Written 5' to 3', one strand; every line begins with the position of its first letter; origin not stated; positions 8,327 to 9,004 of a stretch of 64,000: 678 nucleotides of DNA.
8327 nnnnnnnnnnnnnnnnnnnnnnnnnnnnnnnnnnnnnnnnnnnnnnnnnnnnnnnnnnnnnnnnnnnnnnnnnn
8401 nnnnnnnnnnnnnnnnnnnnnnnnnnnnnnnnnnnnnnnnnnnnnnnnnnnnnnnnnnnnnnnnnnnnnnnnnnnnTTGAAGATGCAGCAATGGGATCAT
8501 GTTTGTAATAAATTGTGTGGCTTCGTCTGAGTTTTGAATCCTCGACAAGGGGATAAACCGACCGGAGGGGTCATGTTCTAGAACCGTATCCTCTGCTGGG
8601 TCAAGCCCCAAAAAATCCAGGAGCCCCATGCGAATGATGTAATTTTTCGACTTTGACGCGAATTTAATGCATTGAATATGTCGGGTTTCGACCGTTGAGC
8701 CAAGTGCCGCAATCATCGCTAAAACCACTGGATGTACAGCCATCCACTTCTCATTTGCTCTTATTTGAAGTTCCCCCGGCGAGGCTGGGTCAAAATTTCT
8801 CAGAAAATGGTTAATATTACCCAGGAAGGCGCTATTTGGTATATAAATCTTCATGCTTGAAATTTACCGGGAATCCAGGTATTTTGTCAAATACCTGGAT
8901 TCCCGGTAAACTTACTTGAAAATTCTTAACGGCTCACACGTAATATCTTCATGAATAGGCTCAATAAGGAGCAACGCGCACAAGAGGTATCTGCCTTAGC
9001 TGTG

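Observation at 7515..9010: AT-richer two-gene cassette: orphan RsbW-like GHKL ATPase plus STAS-like DUF4325 protein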

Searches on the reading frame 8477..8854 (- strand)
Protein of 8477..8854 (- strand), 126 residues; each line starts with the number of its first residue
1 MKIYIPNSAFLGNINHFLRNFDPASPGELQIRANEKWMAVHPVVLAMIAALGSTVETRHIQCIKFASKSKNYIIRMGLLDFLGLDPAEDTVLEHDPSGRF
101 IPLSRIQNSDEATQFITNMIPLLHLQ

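Call 48: search_protein_families(library=pfam, alignment_id=A3, max_evalue=0.05)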
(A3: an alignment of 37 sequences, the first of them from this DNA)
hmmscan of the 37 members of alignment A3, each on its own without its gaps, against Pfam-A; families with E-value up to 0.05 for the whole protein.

A. member 1, seq(126 aa): 0 families

B. families by the number of members that match (of 37 scanned): 0 families

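Call 49: search_solved_structures(query=A3, max_evalue=5, show_alignments=2)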
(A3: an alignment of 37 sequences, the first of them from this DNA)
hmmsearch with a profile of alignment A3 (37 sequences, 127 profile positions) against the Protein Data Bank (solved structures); distinct sequences matched with E-value up to 5: 3.
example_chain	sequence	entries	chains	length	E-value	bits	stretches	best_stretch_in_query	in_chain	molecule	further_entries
6zfw_A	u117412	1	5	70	0.5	13.4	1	65-109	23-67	Peroxin-14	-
9rks_F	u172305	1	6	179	0.83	12.7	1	74-119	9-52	Structural protein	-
7qrc_B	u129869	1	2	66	0.9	12.6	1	66-109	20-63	Peroxin-14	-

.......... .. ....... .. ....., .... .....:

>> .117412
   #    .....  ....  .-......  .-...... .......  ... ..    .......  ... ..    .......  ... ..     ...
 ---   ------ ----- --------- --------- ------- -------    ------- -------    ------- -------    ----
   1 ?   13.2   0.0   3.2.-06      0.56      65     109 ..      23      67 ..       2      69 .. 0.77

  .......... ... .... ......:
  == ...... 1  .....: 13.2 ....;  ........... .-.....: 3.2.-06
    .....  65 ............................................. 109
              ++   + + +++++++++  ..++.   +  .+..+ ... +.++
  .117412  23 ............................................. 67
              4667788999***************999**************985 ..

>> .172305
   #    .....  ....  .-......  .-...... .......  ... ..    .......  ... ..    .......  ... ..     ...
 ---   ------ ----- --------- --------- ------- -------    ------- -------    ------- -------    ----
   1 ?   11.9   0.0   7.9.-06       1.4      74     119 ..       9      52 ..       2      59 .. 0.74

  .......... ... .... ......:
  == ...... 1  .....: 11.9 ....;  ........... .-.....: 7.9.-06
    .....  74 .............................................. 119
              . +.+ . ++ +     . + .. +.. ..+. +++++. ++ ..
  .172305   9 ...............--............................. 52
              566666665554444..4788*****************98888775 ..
